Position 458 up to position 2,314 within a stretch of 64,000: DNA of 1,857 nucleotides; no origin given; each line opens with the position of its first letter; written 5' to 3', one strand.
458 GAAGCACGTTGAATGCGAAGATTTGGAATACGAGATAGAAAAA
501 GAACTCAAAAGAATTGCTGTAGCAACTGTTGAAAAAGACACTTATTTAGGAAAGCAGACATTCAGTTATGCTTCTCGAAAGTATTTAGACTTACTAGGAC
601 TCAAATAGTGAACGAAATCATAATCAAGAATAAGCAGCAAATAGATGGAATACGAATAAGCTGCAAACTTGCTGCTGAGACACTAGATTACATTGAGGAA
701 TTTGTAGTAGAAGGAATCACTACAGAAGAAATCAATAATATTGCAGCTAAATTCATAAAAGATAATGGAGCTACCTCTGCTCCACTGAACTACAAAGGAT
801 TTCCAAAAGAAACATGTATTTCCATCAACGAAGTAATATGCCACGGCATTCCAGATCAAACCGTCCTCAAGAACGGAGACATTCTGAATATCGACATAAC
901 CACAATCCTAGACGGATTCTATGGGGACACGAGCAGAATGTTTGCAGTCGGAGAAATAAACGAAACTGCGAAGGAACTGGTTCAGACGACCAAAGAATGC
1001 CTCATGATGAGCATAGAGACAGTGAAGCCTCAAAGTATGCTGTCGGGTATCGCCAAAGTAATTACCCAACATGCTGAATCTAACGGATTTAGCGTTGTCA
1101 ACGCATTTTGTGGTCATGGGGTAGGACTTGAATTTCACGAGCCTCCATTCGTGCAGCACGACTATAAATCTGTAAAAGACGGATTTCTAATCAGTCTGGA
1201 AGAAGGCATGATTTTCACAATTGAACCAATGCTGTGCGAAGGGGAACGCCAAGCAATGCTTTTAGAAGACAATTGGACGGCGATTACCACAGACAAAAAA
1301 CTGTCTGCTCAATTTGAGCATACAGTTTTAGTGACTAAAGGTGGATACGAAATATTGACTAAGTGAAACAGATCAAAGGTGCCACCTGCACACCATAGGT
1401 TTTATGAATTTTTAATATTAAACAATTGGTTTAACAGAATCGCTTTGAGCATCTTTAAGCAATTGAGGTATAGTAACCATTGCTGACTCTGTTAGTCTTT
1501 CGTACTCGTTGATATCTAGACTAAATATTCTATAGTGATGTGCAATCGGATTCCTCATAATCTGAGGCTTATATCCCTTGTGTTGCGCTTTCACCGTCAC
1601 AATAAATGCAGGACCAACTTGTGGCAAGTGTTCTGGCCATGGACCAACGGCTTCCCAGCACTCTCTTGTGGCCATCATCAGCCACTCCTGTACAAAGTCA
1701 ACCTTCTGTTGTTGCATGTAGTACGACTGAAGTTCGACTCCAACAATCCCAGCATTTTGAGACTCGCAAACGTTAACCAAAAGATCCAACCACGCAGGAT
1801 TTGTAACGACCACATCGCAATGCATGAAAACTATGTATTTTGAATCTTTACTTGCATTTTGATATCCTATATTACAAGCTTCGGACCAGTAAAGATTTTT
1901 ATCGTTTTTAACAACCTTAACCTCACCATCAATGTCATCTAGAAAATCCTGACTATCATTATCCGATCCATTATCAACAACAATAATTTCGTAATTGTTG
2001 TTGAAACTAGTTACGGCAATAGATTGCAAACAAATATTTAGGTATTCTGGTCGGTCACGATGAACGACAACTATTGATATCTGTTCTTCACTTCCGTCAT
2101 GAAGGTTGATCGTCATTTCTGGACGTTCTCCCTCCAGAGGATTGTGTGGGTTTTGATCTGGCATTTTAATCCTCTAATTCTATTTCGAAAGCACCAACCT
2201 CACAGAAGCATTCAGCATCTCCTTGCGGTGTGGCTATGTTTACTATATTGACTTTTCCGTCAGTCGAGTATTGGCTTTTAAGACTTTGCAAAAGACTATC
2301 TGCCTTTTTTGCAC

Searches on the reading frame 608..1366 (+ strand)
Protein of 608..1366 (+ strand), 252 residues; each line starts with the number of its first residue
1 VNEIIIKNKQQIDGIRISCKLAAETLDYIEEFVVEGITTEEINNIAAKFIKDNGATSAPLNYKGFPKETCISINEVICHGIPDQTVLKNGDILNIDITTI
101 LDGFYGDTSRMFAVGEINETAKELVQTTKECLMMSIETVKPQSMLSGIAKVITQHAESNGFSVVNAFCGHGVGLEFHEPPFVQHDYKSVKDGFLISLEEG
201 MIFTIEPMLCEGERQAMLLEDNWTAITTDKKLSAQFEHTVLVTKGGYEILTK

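Call 107: search_protein_families(library=pfam, proteins=[window:608-1366:+], max_evalue=0.001)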
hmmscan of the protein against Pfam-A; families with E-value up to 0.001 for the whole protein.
window:608-1366:+ (252 aa): 1 family
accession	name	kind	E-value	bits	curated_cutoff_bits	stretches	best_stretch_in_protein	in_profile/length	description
PF00557.29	Peptidase_M24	-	2.4e-47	161.9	23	1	14-244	2-208/208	Metallopeptidase family M24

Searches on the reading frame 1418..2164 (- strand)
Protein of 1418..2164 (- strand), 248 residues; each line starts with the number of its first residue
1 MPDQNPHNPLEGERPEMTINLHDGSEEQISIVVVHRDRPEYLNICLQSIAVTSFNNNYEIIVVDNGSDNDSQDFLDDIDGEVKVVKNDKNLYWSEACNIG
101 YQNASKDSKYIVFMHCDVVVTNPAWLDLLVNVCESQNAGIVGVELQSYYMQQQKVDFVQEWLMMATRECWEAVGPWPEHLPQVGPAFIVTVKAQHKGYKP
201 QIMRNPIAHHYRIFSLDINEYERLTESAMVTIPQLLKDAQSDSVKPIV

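Call 107: search_protein_families(library=pfam, proteins=[window:1418-2164:-], max_evalue=0.001)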
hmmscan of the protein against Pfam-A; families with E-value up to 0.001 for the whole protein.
window:1418-2164:- (248 aa): 3 families
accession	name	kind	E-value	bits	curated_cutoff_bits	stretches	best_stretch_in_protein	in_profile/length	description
PF00535.33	Glycos_transf_2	-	8.1e-20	71.9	23.3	1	30-156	1-126/168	Glycosyl transferase family 2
PF13641.12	Glyco_tranf_2_3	-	3.4e-08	34.2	27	1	28-147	2-125/230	Glycosyltransferase like family 2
PF13712.12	Glyco_tranf_2_5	-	3.6e-05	24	27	1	94-144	42-91/210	Glycosyltransferase like family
